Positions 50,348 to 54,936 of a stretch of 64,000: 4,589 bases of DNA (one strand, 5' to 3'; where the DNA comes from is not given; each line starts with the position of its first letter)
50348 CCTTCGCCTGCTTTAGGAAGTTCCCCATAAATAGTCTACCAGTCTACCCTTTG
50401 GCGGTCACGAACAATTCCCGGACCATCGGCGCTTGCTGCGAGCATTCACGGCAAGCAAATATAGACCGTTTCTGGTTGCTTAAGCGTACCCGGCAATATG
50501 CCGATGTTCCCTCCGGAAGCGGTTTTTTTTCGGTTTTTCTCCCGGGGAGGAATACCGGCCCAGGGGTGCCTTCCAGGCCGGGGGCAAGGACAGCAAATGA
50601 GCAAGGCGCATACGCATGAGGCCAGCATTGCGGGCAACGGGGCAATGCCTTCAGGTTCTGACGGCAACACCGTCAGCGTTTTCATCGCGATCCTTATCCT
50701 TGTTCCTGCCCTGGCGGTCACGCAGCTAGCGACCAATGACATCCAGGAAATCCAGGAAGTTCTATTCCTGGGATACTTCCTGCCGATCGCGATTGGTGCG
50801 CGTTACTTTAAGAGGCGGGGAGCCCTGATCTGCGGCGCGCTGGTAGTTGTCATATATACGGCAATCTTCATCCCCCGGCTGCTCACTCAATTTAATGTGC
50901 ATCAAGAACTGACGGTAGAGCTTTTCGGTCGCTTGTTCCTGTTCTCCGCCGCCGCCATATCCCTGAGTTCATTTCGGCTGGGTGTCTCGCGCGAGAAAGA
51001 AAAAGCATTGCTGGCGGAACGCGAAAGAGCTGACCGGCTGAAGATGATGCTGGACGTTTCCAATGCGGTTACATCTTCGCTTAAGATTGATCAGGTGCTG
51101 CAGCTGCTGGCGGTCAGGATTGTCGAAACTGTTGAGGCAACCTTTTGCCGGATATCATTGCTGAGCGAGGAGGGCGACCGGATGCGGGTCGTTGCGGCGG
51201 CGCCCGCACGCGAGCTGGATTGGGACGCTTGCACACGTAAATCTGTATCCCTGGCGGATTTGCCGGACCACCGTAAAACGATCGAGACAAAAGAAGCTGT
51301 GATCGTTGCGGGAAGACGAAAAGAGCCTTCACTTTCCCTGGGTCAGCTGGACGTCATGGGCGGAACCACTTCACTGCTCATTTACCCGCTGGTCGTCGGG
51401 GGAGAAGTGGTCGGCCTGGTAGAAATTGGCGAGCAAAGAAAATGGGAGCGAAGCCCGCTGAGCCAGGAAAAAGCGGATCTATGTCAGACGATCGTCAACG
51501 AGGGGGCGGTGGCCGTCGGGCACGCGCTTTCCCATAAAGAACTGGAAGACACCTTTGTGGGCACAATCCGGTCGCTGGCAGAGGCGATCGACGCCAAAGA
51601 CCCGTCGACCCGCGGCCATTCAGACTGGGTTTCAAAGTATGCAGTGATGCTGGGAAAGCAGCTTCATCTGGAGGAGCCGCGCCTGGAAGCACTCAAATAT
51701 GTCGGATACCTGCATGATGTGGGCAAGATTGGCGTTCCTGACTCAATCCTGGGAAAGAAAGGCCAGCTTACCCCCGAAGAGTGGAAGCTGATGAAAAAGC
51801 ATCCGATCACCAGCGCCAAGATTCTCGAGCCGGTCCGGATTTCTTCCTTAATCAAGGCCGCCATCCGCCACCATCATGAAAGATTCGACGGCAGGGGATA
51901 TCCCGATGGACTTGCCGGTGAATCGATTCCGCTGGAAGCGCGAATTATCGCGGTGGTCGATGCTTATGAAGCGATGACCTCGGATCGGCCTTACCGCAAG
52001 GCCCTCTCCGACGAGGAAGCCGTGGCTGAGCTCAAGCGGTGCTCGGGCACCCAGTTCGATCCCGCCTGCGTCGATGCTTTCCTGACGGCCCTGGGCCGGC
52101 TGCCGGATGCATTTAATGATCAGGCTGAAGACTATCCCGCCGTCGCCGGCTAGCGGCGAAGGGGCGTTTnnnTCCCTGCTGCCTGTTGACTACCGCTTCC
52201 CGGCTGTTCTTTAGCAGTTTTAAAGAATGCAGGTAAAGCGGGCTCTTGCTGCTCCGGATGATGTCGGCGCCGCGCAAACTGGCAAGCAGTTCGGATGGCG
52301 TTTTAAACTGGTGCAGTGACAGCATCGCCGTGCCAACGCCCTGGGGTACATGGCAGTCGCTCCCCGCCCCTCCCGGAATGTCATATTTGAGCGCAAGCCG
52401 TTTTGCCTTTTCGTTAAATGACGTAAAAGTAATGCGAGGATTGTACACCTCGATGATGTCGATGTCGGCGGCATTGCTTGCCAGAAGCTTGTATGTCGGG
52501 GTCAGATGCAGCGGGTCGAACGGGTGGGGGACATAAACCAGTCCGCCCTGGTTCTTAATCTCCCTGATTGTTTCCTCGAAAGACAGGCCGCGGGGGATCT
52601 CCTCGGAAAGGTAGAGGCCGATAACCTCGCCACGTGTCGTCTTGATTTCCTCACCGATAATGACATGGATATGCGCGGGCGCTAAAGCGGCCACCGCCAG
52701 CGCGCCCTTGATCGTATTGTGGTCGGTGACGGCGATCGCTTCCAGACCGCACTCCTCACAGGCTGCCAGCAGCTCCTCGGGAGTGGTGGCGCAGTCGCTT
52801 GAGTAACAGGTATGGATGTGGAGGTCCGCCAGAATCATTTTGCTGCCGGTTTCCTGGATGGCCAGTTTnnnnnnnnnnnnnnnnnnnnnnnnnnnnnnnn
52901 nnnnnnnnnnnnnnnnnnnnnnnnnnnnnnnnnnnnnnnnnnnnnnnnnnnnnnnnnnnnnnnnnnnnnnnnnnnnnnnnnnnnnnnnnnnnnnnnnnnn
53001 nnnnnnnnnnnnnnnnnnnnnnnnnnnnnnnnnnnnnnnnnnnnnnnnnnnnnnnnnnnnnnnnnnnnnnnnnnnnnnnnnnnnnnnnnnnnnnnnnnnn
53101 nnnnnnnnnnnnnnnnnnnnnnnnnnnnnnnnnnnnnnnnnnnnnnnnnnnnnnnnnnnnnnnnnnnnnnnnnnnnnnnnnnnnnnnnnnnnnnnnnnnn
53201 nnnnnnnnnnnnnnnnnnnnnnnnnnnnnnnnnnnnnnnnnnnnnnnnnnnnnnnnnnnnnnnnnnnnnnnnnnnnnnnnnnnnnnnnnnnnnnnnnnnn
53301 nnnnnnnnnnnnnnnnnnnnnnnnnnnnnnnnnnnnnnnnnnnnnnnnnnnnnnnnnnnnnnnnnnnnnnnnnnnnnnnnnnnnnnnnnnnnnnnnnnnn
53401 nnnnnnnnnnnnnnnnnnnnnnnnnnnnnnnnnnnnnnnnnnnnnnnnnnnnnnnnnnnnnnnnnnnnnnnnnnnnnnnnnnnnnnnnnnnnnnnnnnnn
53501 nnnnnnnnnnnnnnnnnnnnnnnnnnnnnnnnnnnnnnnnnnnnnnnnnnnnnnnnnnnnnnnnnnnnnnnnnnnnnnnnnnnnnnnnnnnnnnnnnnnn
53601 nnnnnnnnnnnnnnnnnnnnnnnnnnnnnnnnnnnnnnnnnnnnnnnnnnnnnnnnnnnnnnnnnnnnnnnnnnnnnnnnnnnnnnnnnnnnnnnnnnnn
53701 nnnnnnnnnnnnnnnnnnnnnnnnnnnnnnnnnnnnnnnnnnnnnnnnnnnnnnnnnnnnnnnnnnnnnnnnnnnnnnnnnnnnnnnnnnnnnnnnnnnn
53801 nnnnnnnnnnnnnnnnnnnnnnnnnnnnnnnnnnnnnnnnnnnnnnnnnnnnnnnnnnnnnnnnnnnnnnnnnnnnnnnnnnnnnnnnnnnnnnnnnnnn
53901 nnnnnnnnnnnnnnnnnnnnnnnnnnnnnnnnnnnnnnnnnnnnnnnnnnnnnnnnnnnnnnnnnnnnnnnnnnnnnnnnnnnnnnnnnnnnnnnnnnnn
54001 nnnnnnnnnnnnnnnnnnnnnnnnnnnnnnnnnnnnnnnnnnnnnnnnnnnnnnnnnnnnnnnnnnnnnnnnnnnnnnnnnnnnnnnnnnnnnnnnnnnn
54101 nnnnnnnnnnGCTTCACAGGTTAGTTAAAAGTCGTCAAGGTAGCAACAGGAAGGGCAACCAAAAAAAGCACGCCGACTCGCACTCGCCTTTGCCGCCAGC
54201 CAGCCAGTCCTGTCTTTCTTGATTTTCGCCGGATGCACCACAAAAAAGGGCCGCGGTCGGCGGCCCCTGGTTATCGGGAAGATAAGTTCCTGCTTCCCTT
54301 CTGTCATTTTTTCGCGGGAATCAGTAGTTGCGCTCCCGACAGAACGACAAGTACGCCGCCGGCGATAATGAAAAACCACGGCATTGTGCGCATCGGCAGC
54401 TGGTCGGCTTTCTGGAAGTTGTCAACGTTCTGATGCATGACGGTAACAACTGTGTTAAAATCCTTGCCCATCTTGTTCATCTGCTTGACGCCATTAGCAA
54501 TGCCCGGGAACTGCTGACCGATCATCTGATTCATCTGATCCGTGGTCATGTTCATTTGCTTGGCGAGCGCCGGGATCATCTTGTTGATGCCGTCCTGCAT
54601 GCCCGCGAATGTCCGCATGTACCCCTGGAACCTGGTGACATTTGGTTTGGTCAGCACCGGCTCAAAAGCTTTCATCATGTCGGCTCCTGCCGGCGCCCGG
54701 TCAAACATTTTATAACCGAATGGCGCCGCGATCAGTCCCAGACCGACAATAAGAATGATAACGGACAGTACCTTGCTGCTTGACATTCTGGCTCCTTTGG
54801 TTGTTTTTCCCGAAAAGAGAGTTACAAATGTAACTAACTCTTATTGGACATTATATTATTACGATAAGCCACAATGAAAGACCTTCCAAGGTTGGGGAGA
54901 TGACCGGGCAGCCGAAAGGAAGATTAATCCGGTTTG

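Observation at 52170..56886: Inositol-lipid gene cluster containing a GT4 glycosyltransferase fused to a PHP phosphoesterase: candidate for the unidentified PIP phosphatase step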

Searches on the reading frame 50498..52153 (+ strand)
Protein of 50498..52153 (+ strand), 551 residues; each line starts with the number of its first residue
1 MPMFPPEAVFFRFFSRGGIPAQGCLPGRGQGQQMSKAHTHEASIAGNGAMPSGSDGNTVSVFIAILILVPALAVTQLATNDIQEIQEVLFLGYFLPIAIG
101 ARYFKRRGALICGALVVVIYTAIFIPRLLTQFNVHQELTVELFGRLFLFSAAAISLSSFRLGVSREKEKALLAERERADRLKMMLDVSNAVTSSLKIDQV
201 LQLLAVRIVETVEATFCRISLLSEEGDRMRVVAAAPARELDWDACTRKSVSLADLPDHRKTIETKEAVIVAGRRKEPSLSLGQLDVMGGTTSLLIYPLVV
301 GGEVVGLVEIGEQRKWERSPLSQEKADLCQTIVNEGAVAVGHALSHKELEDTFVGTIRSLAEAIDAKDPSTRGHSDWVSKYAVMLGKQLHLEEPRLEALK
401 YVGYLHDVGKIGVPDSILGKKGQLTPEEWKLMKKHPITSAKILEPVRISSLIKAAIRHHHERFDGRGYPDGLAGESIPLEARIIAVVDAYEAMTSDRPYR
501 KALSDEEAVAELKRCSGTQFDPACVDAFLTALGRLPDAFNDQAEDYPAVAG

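Call 3: search_protein_families(library=pfam, proteins=[window:50498-52153:+], max_evalue=0.01)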
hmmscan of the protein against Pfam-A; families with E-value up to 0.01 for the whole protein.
window:50498-52153:+ (551 aa): 6 families
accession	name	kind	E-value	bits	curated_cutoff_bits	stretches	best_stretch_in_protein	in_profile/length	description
PF13487.12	HD_5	-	8.6e-43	146.4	27.2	1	360-523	3-169/170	HD domain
PF01966.28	HD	-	3.3e-19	69.7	22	1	373-493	3-116/116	HD domain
PF01590.32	GAF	-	1e-06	29.7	22.4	1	197-339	2-132/133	GAF domain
PF13492.12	GAF_3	-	1.4e-06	29.2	27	1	197-331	2-118/129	GAF domain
PF13185.12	GAF_2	-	3.5e-06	27.7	28.6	1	197-340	4-135/136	GAF domain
PF13493.11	DUF4118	-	0.0025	18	28.4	1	63-157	3-94/107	Domain of unknown function (DUF4118)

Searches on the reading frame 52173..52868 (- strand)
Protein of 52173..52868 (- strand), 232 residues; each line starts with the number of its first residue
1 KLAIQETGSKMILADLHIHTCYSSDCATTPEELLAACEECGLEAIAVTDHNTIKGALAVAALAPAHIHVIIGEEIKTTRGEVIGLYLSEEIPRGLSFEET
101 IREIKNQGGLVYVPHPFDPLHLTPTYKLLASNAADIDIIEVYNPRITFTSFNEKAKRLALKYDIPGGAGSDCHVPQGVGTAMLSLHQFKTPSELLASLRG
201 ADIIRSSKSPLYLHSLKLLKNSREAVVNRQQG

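Call 31: predict_structure(alignment_id=A3)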
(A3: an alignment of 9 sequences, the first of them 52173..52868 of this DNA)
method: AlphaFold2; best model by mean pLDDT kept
length: 232 residues; sequences in the alignment: 9
mean_pLDDT: 73.3   pTM: 0.74
mean pLDDT of the five models: 73.3, 72.1, 71.8, 70.9, 70.2
residues with pLDDT >= 90: 78; 70-90: 67; 50-70: 19; < 50: 68
segments of 3 or more residues with pLDDT < 50: 1-6, 144-159, 161-180, 204-214, 220-232
pLDDT, mean of each block of 10 residues (from residue 1): 49 86 85 83 90 97 95 93 96 96 97 78 82 84 49 45 40 42 81 84 47 50 44 32
secondary structure, 60 per line:
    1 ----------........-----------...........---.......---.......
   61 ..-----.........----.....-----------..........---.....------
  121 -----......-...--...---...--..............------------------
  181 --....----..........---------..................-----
elements in order: E11-18 H30-40 E44-50 H54-62 E68-76 E81-85 H97-106 E110-114 H126-131 E138-140 H149-162 E183-186 H191-200 H210-227

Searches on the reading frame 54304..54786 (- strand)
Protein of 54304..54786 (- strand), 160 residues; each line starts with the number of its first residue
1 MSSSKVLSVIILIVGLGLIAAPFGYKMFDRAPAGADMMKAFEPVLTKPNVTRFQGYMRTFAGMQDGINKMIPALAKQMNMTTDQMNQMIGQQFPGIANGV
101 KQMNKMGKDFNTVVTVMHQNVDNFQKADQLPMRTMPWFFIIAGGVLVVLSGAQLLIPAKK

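Call 3: search_protein_families(library=pfam, proteins=[window:54304-54786:-], max_evalue=0.01)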
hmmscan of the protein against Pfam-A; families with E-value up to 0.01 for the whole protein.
window:54304-54786:- (160 aa): 0 families

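Call 4: search_protein_families(library=ncbifam, proteins=[window:54304-54786:-], max_evalue=0.01)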
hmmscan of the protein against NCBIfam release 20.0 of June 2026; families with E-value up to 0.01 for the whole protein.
window:54304-54786:- (160 aa): 0 families

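Call 20: search_protein_families(library=pfam, proteins=[window:54304-54786:-], max_evalue=10)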
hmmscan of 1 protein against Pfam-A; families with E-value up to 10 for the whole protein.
window:54304-54786:- (160 aa): 4 families
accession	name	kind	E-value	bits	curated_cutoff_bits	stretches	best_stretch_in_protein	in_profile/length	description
PF10475.15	Vps54_N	-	0.041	13.6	27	1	66-120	32-86/291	Vacuolar-sorting protein 54, of GARP complex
PF13098.12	Thioredoxin_2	-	0.11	13.3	27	1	78-151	23-93/104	Thioredoxin-like domain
PF18710.7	ComR_TPR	-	0.14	12.3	26.5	1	65-135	110-179/222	ComR tetratricopeptide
PF04503.18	SSDP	-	0.6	10.6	27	1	25-122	12-115/291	Single-stranded DNA binding protein, SSDP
